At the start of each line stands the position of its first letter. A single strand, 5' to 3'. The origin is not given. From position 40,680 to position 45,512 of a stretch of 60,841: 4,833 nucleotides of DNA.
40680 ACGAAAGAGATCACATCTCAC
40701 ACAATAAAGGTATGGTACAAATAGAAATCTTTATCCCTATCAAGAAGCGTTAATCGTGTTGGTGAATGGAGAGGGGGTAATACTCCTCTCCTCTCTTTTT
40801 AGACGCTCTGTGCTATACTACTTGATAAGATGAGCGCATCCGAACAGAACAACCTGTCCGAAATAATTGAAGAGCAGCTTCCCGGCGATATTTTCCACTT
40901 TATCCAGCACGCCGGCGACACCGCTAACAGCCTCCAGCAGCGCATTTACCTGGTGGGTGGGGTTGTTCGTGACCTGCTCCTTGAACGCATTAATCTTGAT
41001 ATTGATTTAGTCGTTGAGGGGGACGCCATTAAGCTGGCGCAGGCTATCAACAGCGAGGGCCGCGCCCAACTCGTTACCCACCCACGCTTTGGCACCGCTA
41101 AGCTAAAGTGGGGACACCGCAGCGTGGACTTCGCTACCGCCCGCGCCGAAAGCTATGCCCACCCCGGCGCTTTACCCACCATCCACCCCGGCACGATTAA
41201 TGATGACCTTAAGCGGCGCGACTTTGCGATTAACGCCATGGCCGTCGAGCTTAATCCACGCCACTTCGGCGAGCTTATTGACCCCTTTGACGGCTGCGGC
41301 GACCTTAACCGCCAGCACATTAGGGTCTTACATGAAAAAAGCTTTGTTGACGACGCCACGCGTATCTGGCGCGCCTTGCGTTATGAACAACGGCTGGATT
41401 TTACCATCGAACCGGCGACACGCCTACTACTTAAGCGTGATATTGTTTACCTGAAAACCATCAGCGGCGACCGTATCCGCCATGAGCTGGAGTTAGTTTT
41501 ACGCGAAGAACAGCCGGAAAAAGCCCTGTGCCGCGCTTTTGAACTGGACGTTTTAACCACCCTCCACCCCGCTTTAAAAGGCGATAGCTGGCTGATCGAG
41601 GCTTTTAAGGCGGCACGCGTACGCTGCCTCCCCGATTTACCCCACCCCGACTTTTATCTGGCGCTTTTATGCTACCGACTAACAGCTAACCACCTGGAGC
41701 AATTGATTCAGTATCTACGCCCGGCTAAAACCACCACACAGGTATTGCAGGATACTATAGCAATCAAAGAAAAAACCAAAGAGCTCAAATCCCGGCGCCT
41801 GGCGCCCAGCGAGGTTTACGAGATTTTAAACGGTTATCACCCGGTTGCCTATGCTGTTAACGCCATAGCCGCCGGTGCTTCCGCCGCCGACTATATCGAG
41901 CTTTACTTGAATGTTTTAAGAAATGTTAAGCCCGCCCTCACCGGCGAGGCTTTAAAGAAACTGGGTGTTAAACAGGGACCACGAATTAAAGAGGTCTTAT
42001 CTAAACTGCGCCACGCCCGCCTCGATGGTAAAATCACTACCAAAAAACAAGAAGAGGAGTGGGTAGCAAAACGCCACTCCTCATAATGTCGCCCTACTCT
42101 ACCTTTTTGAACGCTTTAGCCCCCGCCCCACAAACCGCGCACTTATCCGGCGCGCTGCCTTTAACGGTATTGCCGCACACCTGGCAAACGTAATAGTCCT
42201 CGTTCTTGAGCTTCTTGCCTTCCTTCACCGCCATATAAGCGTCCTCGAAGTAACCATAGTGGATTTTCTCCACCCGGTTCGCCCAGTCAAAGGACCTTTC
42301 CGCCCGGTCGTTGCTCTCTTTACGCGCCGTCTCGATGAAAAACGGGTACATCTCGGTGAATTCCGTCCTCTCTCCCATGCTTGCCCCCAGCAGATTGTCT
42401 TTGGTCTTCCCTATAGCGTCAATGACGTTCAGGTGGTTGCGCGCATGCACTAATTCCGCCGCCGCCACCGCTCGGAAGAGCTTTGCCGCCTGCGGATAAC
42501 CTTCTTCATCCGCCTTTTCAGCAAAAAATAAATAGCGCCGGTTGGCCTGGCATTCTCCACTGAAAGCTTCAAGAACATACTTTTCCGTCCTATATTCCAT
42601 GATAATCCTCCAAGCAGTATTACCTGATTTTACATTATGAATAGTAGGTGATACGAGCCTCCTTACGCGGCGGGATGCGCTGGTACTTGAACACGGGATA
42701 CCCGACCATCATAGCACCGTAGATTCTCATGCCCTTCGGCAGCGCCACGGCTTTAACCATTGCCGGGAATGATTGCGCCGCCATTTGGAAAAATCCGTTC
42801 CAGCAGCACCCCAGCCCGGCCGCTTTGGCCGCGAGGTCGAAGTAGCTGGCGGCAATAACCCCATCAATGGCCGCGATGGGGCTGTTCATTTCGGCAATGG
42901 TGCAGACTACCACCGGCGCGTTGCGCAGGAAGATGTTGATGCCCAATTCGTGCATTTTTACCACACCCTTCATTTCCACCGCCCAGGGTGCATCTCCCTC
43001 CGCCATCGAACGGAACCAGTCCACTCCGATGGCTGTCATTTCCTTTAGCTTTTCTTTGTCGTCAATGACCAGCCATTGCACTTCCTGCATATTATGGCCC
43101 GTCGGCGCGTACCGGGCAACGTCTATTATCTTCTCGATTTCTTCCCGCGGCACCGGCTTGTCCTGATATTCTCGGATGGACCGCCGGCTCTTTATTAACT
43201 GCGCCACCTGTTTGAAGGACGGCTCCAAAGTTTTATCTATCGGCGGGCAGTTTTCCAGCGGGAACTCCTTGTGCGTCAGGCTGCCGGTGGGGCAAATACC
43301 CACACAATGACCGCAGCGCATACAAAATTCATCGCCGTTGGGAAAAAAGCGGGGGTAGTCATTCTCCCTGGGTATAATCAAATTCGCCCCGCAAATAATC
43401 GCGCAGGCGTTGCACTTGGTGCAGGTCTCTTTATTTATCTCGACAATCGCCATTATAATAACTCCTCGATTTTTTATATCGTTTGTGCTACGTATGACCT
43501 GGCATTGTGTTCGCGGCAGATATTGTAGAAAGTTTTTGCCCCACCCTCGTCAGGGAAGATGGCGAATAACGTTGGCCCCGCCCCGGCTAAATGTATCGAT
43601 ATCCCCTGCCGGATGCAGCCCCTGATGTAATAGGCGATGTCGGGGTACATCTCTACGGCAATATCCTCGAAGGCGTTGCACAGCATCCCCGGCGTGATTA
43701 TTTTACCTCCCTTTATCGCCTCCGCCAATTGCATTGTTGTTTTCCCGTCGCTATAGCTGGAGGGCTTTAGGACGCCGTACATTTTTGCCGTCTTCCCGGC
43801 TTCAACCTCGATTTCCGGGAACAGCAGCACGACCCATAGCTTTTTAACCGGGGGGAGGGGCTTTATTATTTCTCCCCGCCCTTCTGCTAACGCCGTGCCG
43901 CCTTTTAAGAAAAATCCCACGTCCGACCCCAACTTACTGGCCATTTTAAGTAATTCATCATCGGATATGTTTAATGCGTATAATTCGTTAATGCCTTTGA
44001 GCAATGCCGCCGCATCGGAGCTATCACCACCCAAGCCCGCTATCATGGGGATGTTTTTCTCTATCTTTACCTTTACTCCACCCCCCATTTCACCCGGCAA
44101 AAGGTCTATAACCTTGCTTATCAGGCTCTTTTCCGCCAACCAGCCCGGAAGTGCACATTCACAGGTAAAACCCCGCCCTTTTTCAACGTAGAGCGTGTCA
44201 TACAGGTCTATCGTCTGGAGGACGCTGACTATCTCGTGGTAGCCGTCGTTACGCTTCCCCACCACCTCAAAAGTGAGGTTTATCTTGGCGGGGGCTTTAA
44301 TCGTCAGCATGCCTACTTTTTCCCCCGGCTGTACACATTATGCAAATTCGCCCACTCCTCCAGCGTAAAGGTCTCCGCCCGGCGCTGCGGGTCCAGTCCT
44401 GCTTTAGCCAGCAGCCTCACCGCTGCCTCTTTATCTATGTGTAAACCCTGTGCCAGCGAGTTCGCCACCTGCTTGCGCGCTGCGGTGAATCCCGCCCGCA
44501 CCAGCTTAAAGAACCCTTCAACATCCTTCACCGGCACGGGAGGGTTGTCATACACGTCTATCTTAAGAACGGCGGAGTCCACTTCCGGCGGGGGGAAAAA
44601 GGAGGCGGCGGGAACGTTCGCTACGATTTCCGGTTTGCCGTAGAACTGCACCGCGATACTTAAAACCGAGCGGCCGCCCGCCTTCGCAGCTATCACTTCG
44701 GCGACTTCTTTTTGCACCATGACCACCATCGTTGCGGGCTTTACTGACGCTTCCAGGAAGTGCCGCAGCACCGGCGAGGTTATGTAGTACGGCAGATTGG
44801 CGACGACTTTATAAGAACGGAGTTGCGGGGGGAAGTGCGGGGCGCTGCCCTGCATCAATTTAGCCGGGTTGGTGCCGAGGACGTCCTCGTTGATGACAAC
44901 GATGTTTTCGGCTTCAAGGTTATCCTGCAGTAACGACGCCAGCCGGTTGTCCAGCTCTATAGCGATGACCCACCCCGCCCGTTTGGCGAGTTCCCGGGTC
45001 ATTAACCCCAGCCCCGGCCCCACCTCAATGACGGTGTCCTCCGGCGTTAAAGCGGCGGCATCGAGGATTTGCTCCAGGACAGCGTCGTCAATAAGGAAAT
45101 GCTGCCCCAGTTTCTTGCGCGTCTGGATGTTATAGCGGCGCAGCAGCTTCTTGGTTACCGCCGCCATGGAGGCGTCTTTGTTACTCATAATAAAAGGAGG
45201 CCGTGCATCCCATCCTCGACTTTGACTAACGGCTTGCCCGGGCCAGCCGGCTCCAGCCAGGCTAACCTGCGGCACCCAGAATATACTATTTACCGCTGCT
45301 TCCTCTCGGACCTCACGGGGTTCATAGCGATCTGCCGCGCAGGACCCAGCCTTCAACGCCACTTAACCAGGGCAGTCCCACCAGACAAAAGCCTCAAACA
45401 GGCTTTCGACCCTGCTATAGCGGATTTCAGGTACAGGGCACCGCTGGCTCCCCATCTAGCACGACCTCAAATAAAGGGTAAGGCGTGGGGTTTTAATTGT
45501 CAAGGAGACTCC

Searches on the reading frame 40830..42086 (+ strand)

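Call 90: search_protein_families(library=pfam, proteins=[window:40830-42086:+], max_evalue=0.00001)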
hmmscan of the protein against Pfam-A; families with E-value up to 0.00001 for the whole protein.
window:40830-42086:+ (418 aa): 2 families
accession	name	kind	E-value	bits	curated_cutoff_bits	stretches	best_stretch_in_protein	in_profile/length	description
PF01743.26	PolyA_pol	-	7.1e-28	97.9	23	1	39-165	1-126/126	Poly A polymerase head domain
PF12627.12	PolyA_pol_RNAbd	-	5.7e-09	36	22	1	190-249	1-60/64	Probable RNA and SrmB- binding site of polymerase A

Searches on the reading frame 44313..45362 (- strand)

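Call 90: search_protein_families(library=pfam, proteins=[window:44313-45362:-], max_evalue=0.00001)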
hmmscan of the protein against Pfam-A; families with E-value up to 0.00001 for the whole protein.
window:44313-45362:- (349 aa): 1 family
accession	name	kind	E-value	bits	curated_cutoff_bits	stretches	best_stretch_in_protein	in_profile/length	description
PF00398.26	RrnaAD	-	2.5e-59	201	24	1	80-343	3-260/263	Ribosomal RNA adenine dimethylase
